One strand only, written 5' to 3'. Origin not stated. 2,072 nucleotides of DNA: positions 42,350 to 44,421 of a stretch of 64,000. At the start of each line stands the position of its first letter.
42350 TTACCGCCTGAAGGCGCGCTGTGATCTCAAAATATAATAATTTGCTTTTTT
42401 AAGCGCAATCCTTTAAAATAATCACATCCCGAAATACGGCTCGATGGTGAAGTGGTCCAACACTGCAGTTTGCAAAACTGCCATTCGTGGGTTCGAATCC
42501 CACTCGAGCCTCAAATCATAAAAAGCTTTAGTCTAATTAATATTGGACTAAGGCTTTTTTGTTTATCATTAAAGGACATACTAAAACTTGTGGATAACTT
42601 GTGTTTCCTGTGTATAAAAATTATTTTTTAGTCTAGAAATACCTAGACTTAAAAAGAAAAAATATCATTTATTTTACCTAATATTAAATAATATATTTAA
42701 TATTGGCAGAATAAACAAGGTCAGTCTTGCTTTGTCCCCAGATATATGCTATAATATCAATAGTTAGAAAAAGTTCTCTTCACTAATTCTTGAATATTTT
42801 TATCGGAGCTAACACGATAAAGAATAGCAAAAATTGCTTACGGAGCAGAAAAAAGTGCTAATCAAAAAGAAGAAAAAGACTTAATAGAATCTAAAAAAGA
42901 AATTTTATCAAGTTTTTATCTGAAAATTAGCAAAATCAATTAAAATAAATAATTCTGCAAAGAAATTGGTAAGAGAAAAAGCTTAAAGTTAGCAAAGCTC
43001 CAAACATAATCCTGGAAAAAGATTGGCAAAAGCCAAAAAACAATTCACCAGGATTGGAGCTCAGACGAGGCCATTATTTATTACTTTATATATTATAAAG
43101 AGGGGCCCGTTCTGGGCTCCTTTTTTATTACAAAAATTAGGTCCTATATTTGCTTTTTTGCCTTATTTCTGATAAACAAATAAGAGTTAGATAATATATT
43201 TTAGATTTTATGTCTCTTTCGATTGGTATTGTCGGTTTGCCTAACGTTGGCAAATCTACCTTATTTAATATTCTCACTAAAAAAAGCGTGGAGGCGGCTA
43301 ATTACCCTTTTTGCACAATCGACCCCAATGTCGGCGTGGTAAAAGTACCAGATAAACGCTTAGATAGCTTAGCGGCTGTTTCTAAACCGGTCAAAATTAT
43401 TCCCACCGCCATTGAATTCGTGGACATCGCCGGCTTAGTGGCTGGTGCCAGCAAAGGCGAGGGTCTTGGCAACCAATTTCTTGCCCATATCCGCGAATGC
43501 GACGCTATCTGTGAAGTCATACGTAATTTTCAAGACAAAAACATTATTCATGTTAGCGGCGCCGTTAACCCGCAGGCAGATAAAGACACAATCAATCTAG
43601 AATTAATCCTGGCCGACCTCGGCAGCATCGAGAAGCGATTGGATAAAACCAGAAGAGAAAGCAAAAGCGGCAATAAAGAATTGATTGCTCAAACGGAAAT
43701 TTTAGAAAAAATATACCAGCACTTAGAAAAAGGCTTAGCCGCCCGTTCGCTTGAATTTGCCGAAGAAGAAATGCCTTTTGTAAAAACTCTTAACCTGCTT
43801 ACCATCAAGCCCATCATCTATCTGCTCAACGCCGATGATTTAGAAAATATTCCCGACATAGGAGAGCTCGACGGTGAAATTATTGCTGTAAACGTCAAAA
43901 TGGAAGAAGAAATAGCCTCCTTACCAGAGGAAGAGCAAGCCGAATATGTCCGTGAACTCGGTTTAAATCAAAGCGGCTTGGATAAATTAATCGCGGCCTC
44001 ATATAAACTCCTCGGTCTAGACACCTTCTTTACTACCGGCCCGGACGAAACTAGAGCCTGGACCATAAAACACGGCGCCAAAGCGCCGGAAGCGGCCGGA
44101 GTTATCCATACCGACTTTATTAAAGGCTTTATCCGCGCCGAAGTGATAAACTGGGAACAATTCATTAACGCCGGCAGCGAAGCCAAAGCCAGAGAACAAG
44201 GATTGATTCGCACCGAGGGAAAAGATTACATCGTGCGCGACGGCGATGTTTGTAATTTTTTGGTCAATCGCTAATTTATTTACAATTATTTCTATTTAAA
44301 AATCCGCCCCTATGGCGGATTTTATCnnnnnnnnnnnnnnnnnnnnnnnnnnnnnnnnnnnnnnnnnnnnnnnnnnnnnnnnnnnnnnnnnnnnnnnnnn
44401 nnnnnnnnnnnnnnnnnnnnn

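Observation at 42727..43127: Orphan transcription unit: strong promoter, about 365 nt of A-rich noncoding RNA, strong terminator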

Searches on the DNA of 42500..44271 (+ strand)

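Call 5: search_rna_families(source=window, start=42500, end=43250, threshold=evalue, max_evalue=10, show_alignments=3)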
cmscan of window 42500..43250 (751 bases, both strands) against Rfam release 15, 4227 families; matches with E-value up to 10: 13.
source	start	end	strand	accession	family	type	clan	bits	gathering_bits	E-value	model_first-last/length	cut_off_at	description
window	43084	43201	+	RF01584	snoR03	Gene; snRNA; snoRNA; HACA-box;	-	23.5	80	1.8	1-163/163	no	small nucleolar RNA snoR03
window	43090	43195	-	RF02053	STnc430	Gene; sRNA;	-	19.6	47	1.9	1-162/162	no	Enterobacterial sRNA STnc430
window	43095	43199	-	RF02449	ncr1015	Gene; sRNA;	-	18.7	60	7.4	1-121/121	no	Bacillus sRNA ncr1015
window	42963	43135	+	RF02859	Arrc11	Gene; sRNA;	-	18.3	52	2.3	1-175/175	no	Actinobacillus sRNA 11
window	42522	42557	+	RF04205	MIR2606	Gene; miRNA;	-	18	139.7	8.9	1-165/165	no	MIR2606 microRNA precursor family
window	43013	43134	+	RF00558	L20_leader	Cis-reg; leader;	-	17.1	58.7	1.4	1-127/127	no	Ribosomal protein L20 leader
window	43084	43188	+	RF02822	Srn266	Gene; sRNA;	-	16.4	63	7.1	1-112/112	no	Streptococcus RNA 266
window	42521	42558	-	RF03362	mir-9436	Gene; miRNA;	-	16.3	80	3.5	15-53/66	no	mir-9436 microRNA precursor family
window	43027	43184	+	RF02082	STnc540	Gene; sRNA;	-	15.9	38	0.95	1-202/202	no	Enterobacterial sRNA STnc540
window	42998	43124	+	RF00082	SraG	Gene; sRNA;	-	15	50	7.4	1-177/177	no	SraG RNA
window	42672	42711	-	RF04097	MIR2630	Gene; miRNA;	-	13.8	144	5.6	1-229/229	no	MIR2630 microRNA precursor family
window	43148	43193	+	RF02060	STnc410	Gene; sRNA;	-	12.5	50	5.5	1-158/158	no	Enterobacterial sRNA STnc410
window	42679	42755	-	RF02635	EF0820_EF0821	Gene; sRNA;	-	10.2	442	6.3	1-370/370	no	Enterococcus sRNA EF0820_EF0821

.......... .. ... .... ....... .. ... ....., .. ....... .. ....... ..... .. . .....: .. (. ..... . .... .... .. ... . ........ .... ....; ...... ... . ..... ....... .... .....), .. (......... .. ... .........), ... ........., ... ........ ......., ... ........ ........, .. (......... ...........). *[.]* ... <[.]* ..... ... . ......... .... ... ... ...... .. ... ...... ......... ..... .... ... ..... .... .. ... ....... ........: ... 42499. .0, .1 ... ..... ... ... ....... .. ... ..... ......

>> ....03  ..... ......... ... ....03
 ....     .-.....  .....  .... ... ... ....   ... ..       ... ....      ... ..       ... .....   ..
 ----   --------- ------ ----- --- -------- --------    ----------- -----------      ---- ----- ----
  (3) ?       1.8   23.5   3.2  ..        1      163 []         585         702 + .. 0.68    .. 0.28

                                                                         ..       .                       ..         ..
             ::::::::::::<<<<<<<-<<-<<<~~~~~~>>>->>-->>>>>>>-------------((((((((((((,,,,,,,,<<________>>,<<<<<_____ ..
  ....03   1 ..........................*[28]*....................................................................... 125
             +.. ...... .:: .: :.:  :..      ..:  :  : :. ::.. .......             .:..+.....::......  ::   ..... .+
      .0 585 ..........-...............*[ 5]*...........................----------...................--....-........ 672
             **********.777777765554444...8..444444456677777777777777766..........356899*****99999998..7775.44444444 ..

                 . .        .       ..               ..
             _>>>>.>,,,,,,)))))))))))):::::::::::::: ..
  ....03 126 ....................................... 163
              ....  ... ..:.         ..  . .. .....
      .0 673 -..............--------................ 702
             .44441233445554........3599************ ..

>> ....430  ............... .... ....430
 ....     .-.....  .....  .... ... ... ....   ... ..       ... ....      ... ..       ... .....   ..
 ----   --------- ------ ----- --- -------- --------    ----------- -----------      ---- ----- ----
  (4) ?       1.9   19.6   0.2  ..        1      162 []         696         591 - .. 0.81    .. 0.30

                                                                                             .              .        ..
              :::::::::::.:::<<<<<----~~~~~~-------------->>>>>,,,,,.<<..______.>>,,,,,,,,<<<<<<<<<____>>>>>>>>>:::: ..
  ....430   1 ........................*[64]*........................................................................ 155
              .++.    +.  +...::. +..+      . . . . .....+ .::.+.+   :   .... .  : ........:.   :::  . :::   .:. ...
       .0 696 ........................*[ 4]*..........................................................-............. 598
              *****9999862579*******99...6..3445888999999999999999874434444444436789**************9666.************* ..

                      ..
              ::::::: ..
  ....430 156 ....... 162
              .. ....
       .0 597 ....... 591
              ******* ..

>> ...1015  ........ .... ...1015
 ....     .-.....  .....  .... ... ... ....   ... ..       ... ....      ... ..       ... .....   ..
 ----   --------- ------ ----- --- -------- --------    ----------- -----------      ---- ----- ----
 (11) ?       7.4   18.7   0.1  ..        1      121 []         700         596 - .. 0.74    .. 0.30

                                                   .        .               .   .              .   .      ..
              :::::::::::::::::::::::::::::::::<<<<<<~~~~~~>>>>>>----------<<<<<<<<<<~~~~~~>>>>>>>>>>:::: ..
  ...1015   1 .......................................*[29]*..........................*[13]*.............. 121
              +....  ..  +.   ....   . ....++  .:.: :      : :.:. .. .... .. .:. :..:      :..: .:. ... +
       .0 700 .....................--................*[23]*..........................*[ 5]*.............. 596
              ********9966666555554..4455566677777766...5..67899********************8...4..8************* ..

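Call 43: search_rna_families(sources=[L003, L004, L006, L135, L092, L147, L176], threshold=evalue, max_evalue=10)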
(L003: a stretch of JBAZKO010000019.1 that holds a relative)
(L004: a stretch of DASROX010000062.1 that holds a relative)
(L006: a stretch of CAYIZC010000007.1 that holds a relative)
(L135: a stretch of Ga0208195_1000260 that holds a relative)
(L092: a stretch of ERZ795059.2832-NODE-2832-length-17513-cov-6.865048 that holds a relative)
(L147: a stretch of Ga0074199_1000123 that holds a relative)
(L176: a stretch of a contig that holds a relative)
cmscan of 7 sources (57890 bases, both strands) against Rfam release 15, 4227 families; matches with E-value up to 10: 36.
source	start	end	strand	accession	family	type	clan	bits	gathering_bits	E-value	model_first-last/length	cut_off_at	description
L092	11873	11946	+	RF00005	tRNA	Gene; tRNA;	CL00001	63.9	29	1.4e-11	1-71/71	no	tRNA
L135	9614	9687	-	RF00005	tRNA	Gene; tRNA;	CL00001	63.8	29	1.4e-11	1-71/71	no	tRNA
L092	10617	10688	-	RF00005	tRNA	Gene; tRNA;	CL00001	63.6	29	1.6e-11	1-71/71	no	tRNA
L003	419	490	-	RF00005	tRNA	Gene; tRNA;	CL00001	63.4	29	1.8e-11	1-71/71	no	tRNA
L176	5612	5683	+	RF00005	tRNA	Gene; tRNA;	CL00001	63.4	29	1.8e-11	1-71/71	no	tRNA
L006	3325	3398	+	RF00005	tRNA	Gene; tRNA;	CL00001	63.1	29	2.3e-11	1-71/71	no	tRNA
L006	2012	2083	-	RF00005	tRNA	Gene; tRNA;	CL00001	62.4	29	3.6e-11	1-71/71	no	tRNA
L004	398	469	-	RF00005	tRNA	Gene; tRNA;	CL00001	62.1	29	4.3e-11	1-71/71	no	tRNA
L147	6226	6297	-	RF00005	tRNA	Gene; tRNA;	CL00001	62.1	29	4.3e-11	1-71/71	no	tRNA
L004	3314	3387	+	RF00005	tRNA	Gene; tRNA;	CL00001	61.9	29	4.7e-11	1-71/71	no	tRNA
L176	4272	4345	-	RF00005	tRNA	Gene; tRNA;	CL00001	61.9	29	4.7e-11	1-71/71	no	tRNA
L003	2955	3028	+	RF00005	tRNA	Gene; tRNA;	CL00001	61.8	29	5.2e-11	1-71/71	no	tRNA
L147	3370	3443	-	RF00005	tRNA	Gene; tRNA;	CL00001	61.8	29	5.1e-11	1-71/71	no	tRNA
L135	1156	1244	-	RF00005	tRNA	Gene; tRNA;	CL00001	59.3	29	2.5e-10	1-71/71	no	tRNA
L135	1079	1253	-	RF02223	sX4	Gene; sRNA;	-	40.7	70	4.4e-05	1-167/167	no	Proteobacterial sRNA sX4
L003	8033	8118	+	RF01770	rimP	Cis-reg; leader;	-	34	47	0.095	1-102/102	no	Gammaprotebacteria rimP leader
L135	9613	9687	+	RF04354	Plastid-ycf2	Cis-reg;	-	29.8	65.7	0.037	1-75/75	no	Plastid-ycf2 5UTR RNA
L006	3325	3399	-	RF04354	Plastid-ycf2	Cis-reg;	-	29.3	65.7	0.051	1-75/75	no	Plastid-ycf2 5UTR RNA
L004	3314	3388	-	RF04354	Plastid-ycf2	Cis-reg;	-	28.7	65.7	0.075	1-75/75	no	Plastid-ycf2 5UTR RNA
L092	11873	11947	-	RF04354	Plastid-ycf2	Cis-reg;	-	28.4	65.7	0.086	1-75/75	no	Plastid-ycf2 5UTR RNA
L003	8046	8087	+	RF02236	asX2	Gene; sRNA;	-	27.6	70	0.28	1-87/87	no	Xanthomonas sRNA asX2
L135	1156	1208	+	RF04351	Plastid-psbl-rps4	Cis-reg;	-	27.2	68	0.15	1-53/53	no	Plastid-psbl-rps4 3UTR RNA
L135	3573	3626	-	RF02427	SpF10_sRNA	Gene; sRNA;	-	26.2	60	0.85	1-57/57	no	Streptococcus sRNA SpF10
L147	3369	3443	+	RF04354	Plastid-ycf2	Cis-reg;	-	25.4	65.7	0.58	1-75/75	no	Plastid-ycf2 5UTR RNA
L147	5961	6088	-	RF00444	PrrF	Gene; sRNA;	-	24.3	90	6.7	1-150/150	no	PrrF RNA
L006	5062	5135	+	RF00506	Thr_leader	Cis-reg; leader;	-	23.4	55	4.5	1-118/118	no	Threonine operon leader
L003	2955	3029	-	RF04354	Plastid-ycf2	Cis-reg;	-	22.8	65.7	2.9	1-75/75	no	Plastid-ycf2 5UTR RNA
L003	8002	8093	+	RF00506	Thr_leader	Cis-reg; leader;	-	22.8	55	6.1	1-118/118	no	Threonine operon leader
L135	8953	9094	-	RF00558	L20_leader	Cis-reg; leader;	-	22.6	58.7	4.5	1-127/127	no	Ribosomal protein L20 leader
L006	3360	3398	-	RF04351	Plastid-psbl-rps4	Cis-reg;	-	22.4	68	3.1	1-53/53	no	Plastid-psbl-rps4 3UTR RNA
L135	9614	9652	+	RF04351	Plastid-psbl-rps4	Cis-reg;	-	22.4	68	3.1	1-53/53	no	Plastid-psbl-rps4 3UTR RNA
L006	5664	5711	-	RF01890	lincRNA-p21_2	Gene; lncRNA;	-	21.8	70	9.6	1-52/52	no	LincRNA-p21 conserved region 2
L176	4271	4345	+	RF04354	Plastid-ycf2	Cis-reg;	-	21.4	65.7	7.3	1-75/75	no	Plastid-ycf2 5UTR RNA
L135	8950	8994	+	RF00125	IS128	Gene; sRNA;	-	21.2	80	4.9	154-198/209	no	IS128 RNA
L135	7042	7216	+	RF02082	STnc540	Gene; sRNA;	-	21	38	3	1-202/202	no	Enterobacterial sRNA STnc540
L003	4743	4891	-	RF02076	STnc100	Gene; sRNA;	-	20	47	3.9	1-206/206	no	Gammaproteobacterial sRNA STnc100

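Call 47: search_dna_similar(query=window:42580-43135:+, collection=phages, mode=distant, max_evalue=0.01, max_rows=10)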
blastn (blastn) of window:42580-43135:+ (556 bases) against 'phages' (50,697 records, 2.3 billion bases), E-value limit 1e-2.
No match.

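Call 48: search_dna_similar(query=window:42580-43135:+, collection=plasmids, mode=distant, max_evalue=0.01, max_rows=10)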
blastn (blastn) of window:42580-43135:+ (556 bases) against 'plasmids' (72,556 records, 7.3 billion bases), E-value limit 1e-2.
No match.
